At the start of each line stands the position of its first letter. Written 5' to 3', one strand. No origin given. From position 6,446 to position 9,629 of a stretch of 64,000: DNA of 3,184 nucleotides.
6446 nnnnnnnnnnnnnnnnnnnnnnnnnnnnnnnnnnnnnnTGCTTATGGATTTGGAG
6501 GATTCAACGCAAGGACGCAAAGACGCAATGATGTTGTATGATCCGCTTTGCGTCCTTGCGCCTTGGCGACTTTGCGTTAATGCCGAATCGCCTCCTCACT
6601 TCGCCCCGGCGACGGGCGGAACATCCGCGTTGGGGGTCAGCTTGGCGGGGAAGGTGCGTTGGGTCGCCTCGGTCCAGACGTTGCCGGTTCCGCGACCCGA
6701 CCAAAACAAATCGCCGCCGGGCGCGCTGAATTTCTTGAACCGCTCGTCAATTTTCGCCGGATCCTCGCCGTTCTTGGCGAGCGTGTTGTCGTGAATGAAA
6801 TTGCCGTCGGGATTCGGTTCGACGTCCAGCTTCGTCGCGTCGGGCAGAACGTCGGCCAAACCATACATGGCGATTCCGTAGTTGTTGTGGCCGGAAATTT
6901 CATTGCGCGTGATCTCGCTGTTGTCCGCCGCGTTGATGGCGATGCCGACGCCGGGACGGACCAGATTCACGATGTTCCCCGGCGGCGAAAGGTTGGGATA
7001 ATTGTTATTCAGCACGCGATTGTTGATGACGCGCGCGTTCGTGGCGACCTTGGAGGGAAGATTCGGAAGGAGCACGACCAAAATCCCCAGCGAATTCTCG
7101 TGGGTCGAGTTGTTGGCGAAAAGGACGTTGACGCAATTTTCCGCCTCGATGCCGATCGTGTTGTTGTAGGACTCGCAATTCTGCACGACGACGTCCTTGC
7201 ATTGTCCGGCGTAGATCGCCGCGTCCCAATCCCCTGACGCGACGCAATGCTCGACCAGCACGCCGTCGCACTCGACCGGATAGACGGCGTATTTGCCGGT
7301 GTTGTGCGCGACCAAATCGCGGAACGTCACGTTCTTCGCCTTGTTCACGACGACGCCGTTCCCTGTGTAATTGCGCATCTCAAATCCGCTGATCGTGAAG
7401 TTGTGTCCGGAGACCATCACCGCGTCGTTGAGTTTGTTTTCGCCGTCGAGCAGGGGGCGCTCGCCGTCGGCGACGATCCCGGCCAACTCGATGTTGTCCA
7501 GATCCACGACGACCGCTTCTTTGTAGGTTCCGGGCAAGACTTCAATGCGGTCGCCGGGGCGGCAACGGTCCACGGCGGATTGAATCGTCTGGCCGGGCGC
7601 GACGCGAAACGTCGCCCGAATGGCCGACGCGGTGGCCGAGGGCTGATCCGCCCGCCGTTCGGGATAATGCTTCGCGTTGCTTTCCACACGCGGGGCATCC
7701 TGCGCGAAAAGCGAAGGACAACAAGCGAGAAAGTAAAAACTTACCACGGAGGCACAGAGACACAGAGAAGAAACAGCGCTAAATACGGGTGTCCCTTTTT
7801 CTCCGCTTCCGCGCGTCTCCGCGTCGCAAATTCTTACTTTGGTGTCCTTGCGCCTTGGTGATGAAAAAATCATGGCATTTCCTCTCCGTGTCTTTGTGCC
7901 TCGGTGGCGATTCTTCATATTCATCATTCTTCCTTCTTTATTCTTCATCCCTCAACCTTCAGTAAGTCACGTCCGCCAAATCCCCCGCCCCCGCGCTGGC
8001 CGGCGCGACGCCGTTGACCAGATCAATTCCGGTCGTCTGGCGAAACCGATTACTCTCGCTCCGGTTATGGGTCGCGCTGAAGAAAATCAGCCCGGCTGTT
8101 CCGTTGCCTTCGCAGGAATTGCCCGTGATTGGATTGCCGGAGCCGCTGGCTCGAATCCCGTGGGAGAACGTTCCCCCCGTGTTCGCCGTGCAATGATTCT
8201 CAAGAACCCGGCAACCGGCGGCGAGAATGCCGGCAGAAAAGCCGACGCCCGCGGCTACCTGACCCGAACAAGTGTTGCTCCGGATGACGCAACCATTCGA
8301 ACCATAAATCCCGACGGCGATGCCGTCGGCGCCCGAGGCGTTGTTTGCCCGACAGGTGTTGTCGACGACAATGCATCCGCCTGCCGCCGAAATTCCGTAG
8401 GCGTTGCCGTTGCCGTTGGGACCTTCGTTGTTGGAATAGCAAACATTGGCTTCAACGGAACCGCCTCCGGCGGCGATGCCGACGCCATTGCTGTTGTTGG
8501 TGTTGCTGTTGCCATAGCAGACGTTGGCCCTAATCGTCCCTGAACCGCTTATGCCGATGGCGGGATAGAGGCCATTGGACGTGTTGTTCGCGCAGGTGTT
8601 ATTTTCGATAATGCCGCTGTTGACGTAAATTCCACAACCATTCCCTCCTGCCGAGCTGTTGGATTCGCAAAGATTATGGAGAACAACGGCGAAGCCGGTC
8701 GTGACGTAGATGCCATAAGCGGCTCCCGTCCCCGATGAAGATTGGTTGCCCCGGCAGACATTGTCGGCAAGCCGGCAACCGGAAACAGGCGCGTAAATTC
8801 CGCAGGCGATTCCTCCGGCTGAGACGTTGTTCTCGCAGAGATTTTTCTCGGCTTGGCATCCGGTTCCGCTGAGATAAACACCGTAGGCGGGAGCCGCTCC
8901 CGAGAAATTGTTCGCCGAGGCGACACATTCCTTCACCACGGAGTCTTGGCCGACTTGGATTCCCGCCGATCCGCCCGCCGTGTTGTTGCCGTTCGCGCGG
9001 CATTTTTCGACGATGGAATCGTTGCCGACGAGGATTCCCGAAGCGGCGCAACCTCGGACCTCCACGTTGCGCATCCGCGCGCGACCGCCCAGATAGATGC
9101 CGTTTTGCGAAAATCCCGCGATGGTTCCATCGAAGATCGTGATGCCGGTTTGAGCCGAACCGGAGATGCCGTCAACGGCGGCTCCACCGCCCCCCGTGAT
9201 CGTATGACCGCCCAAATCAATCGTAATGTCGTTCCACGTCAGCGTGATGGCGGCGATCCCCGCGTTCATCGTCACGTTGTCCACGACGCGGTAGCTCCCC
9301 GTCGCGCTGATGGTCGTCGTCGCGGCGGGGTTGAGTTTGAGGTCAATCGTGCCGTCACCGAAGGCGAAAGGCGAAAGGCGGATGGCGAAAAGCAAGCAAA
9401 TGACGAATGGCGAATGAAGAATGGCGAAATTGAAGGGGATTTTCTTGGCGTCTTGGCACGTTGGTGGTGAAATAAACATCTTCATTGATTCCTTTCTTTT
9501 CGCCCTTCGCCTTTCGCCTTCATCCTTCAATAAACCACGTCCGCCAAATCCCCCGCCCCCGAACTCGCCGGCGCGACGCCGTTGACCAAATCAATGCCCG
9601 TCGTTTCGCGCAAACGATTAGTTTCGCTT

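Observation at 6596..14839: Candidate undescribed secreted system: DUF58, di-haem MauG/CCP fused to beta-helix, two Cys-ladder beta-solenoids, stand-alone beta-helix paralogue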

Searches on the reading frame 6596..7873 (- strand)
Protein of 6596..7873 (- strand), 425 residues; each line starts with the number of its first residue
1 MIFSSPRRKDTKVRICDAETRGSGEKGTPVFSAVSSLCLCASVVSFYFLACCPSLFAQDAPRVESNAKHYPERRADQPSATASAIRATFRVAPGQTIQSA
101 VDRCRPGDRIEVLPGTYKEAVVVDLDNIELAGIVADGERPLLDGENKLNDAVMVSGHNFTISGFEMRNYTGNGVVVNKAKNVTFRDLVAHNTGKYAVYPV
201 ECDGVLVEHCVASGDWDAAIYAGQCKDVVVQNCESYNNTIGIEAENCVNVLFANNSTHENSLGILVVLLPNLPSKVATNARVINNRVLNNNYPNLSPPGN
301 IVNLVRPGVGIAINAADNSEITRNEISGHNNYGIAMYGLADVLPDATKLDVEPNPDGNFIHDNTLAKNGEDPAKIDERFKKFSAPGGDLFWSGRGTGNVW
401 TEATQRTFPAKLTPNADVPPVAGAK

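Call 4: search_protein_families(library=pfam, proteins=[window:6596-7873:-], max_evalue=0.01)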
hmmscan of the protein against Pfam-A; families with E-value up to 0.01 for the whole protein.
window:6596-7873:- (425 aa): 2 families
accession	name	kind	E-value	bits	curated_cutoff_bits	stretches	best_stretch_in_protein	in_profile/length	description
PF13229.12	Beta_helix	-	3.1e-15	56.6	25.9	1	155-291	6-138/158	Right handed beta helix region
PF05048.19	NosD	-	2e-09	37.7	23.6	2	157-290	25-149/212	Periplasmic copper-binding protein (NosD)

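Call 5: search_protein_families(library=ncbifam, proteins=[window:6596-7873:-], max_evalue=0.01)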
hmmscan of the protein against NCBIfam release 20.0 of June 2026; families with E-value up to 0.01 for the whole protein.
window:6596-7873:- (425 aa): 2 families
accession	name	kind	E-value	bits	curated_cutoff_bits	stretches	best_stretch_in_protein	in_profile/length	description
TIGR03805.1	beta_helix_1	subfamily_domain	2.1e-57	194.6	141.5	1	97-386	1-303/314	parallel beta-helix domain-containing protein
TIGR04247.1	NosD_copper_fam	subfamily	5.1e-14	51.7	300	1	97-217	1-120/377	nitrous oxide reductase family maturation protein NosD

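Call 50: find_homologous_proteins(query=window:6596-7873:-, max_evalue=1e-20)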
Query window:6596-7873:- (425 aa): 126 proteins with E <= 1e-20 among 7751 candidates; the best 120 are listed.
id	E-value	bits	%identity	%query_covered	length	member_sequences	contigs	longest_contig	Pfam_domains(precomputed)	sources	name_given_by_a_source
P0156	9.7e-288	972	100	100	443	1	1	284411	PF13229.13,PF22842.4,PF05048.20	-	-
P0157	1.3e-170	586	70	86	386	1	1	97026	PF13229.13,PF22842.4,PF05048.20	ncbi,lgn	-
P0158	2.3e-166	572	65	92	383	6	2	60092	PF13229.13,PF22842.4,PF05048.20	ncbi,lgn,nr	ncbi:MAG TPA: parallel beta-helix domain-containing protein [Pirellulales bacterium]|nr:parallel bet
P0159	1.1e-163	563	64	90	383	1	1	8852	PF13229.13,PF22842.4,PF05048.20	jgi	jgi:cytochrome c peroxidase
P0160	5.1e-163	561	64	90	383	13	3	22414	PF13229.13,PF22842.4,PF05048.20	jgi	jgi:parallel beta-helix repeat protein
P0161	3.5e-162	558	67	86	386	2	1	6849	PF13229.13,PF22842.4,PF05048.20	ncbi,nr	ncbi:right-handed parallel beta-helix repeat-containing protein [Candidatus Sumerlaeota bacterium]|n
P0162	6.3e-161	554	63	90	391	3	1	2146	PF13229.13,PF22842.4,PF05048.20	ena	-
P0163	4.7e-160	551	68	84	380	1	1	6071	PF13229.13,PF22842.4,PF05048.20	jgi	jgi:parallel beta-helix repeat protein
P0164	1.2e-158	547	64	88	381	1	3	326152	PF13229.13,PF22842.4,PF05048.20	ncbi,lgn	ncbi:MAG: parallel beta-helix domain-containing protein [Pirellulales bacterium]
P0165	1.3e-158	547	65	86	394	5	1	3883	PF13229.13,PF22842.4,PF05048.20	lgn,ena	-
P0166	1.7e-158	546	65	86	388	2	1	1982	PF13229.13,PF22842.4,PF05048.20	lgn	-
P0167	1.7e-158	546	62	92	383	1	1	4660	PF13229.13,PF22842.4,PF05048.20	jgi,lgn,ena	-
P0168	1.3e-157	543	69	81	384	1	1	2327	PF13229.13,PF22842.4,PF05048.20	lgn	-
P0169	1.4e-157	543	68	81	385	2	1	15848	PF13229.13,PF22842.4,PF05048.20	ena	-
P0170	1.4e-155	537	62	90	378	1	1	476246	PF13229.13,PF22842.4,PF05048.20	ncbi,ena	-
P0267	1.4e-54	204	41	68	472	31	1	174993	PF13229.13,PF22842.4,PF13442.12,PF00034.27,PF05048.20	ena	-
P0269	2.0e-51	194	35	76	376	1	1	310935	PF13229.13,PF22842.4,PF05048.20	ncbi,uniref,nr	ncbi:right-handed parallel beta-helix repeat-containing protein [Pontibacter sp. 172403-2]|uniref:pa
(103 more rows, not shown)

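Call 51: find_encoding_contigs(protein=P0170, flank=8000, max_places=1)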
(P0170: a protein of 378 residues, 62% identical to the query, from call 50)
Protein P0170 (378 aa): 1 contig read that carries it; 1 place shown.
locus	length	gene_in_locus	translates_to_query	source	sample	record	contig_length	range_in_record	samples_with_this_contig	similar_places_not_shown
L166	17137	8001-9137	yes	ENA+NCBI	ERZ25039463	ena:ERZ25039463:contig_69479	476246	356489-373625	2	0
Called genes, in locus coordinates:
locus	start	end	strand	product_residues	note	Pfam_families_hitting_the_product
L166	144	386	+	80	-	PF05368:NmrA, PF01073:3Beta_HSD, PF01370:Epimerase, PF16363:GDP_Man_Dehyd, PF13460:NAD_binding_10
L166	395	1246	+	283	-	PF01073:3Beta_HSD, PF01370:Epimerase, PF04321:RmlD_sub_bind (weak), PF07993:NAD_binding_4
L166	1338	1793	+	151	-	-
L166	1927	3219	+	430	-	PF00089:Trypsin, PF10459:Peptidase_S46 (faint), PF13365:Trypsin_2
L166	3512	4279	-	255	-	PF13347:MFS_2 (weak), PF07690:MFS_1, PF12832:MFS_1_like (faint)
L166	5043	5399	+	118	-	PF06803:DUF1232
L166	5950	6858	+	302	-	PF03150:CCP_MauG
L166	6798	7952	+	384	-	PF22842:Pel9A-like_beta_helix, PF13229:Beta_helix, PF05048:NosD, PF13229:Beta_helix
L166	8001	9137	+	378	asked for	PF22842:Pel9A-like_beta_helix, PF13229:Beta_helix, PF05048:NosD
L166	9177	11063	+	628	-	PF13578:Methyltransf_24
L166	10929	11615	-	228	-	PF04989:RMNT_CmcI, PF13578:Methyltransf_24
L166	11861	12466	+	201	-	-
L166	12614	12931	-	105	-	-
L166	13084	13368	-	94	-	-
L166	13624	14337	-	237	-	PF02163:Peptidase_M50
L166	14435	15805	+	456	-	PF13424:TPR_12 (weak), PF13432:TPR_16, PF00515:TPR_1, PF07719:TPR_2, PF13414:TPR_11, PF13432:TPR_16, PF14559:TPR_19, PF13431:TPR_17, +16 more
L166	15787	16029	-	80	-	PF03061:4HBT (weak), PF13279:4HBT_2 (weak)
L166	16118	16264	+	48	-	-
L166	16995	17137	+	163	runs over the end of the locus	PF19571:ACT_8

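Call 52: find_encoding_contigs(protein=P0158, flank=8000, max_places=1)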
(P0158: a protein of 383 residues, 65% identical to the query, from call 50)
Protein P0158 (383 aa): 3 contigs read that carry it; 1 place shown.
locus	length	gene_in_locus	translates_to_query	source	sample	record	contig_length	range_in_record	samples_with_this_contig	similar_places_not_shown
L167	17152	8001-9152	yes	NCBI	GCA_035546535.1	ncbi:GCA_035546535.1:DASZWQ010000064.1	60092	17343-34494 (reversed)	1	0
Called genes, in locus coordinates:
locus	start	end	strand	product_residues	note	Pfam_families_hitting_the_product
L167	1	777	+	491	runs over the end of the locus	PF00999:Na_H_Exchanger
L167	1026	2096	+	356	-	PF01073:3Beta_HSD, PF01370:Epimerase, PF02719:Polysacc_synt_2, PF04321:RmlD_sub_bind, PF16363:GDP_Man_Dehyd, PF07993:NAD_binding_4 (weak)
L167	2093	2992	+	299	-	PF00483:NTP_transferase, PF12804:NTP_transf_3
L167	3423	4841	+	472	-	PF07719:TPR_2 (faint), PF13414:TPR_11 (faint)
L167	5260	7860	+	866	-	PF03150:CCP_MauG, PF22842:Pel9A-like_beta_helix (weak), PF05048:NosD, PF13229:Beta_helix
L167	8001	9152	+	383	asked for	PF22842:Pel9A-like_beta_helix, PF13229:Beta_helix, PF05048:NosD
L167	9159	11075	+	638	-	PF05192:MutS_III (weak), PF00488:MutS_V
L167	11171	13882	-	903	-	PF00404:Dockerin_1, PF13385:Laminin_G_3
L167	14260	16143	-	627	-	PF13522:GATase_6, PF13537:GATase_7, PF01380:SIS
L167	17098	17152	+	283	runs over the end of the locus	PF07596:SBP_bac_10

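Call 69: find_encoding_contigs(protein=P0269, flank=6000, max_places=1)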
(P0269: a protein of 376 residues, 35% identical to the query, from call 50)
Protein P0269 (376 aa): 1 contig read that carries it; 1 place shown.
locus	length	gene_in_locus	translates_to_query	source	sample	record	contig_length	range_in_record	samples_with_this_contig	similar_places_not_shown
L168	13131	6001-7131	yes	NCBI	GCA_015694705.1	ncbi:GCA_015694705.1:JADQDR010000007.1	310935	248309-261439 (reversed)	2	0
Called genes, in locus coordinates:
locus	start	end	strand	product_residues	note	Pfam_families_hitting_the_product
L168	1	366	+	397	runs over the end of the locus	PF03929:PepSY_TM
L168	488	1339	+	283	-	PF02678:Pirin, PF05726:Pirin_C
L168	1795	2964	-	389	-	PF01479:S4, PF00849:PseudoU_synth_2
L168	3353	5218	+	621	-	PF02129:Peptidase_S15, PF00326:Peptidase_S9 (weak), PF08530:PepX_C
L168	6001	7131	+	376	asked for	PF22842:Pel9A-like_beta_helix, PF05048:NosD, PF13229:Beta_helix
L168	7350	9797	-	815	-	PF17162:DUF5118, PF17148:DUF5117, PF16313:DUF4953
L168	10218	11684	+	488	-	PF01408:GFO_IDH_MocA, PF22725:GFO_IDH_MocA_C3 (faint), PF19051:GFO_IDH_MocA_C2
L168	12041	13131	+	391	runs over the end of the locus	PF01408:GFO_IDH_MocA, PF22725:GFO_IDH_MocA_C3, PF02894:GFO_IDH_MocA_C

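Call 70: search_protein_families(library=pfam, proteins=[P0267], max_evalue=0.001)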
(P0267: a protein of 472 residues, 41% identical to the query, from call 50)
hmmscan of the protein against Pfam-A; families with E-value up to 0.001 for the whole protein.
P0267 (472 aa): 6 families
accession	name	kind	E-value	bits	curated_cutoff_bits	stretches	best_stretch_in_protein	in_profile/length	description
PF13229.12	Beta_helix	-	2.3e-20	73.3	25.9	2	106-274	2-149/158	Right handed beta helix region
PF05048.19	NosD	-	3.9e-13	49.8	23.6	1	80-225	36-175/212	Periplasmic copper-binding protein (NosD)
PF13442.11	Cytochrome_CBB3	-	2.5e-08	34.6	27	1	396-468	6-68/68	Cytochrome C oxidase, cbb3-type, subunit III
PF00034.26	Cytochrom_C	-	2.2e-07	32.5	21.3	1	396-472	4-90/90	Cytochrome c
PF08480.16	Disaggr_assoc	-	3.8e-05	24.1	22.6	1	149-247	30-131/194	Disaggregatase related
PF07602.17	DUF1565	-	0.00071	19.4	20.3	0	136-226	137-230/257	Protein of unknown function (DUF1565)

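Call 71: search_protein_families(library=ncbifam, proteins=[P0267, P0269, P0157], max_evalue=0.00001)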
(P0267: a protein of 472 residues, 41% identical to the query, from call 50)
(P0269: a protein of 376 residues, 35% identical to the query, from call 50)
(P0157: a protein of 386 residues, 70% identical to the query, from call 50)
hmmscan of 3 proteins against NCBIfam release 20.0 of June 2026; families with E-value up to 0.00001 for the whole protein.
P0267 (472 aa): 3 families
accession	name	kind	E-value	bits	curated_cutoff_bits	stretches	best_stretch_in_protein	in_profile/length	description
TIGR03805.1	beta_helix_1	subfamily_domain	6.5e-65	219.3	141.5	1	30-304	1-286/314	parallel beta-helix domain-containing protein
TIGR04247.1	NosD_copper_fam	subfamily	2.9e-17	62.3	300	2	30-148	1-118/377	nitrous oxide reductase family maturation protein NosD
TIGR03804.1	para_beta_helix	repeat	7.8e-09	35.1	19.45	0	129-172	1-43/44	parallel beta-helix repeat protein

P0269 (376 aa): 3 families
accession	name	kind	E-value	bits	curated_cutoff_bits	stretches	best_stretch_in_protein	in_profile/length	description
TIGR03805.1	beta_helix_1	subfamily_domain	4.5e-46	157.4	141.5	1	56-339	1-291/314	parallel beta-helix domain-containing protein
TIGR04247.1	NosD_copper_fam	subfamily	2.5e-15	55.9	300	1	56-144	1-91/377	nitrous oxide reductase family maturation protein NosD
TIGR03804.1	para_beta_helix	repeat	1.9e-10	40.2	19.45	0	159-197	7-44/44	parallel beta-helix repeat protein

P0157 (386 aa): 3 families
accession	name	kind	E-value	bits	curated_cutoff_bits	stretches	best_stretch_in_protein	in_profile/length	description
TIGR03805.1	beta_helix_1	subfamily_domain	2.8e-60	204.1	141.5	1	59-350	1-308/314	parallel beta-helix domain-containing protein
TIGR04247.1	NosD_copper_fam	subfamily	2.3e-17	62.6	300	1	59-176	1-117/377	nitrous oxide reductase family maturation protein NosD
TIGR03804.1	para_beta_helix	repeat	3.1e-07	30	19.45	1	182-223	2-43/44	parallel beta-helix repeat protein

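Call 78: search_protein_families(library=padloc, proteins=[window:6596-7873:-], max_evalue=0.001)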
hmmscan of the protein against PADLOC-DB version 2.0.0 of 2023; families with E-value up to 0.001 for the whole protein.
window:6596-7873:- (425 aa): 0 families

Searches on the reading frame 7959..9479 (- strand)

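Call 4: search_protein_families(library=pfam, proteins=[window:7959-9479:-], max_evalue=0.01)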
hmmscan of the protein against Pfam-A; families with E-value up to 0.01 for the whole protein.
window:7959-9479:- (506 aa): 1 family
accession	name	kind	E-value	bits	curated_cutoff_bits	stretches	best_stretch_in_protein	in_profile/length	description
PF13229.12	Beta_helix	-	8.7e-11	42.1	25.9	3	89-223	13-142/158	Right handed beta helix region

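Call 5: search_protein_families(library=ncbifam, proteins=[window:7959-9479:-], max_evalue=0.01)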
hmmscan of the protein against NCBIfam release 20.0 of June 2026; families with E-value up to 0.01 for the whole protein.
window:7959-9479:- (506 aa): 0 families
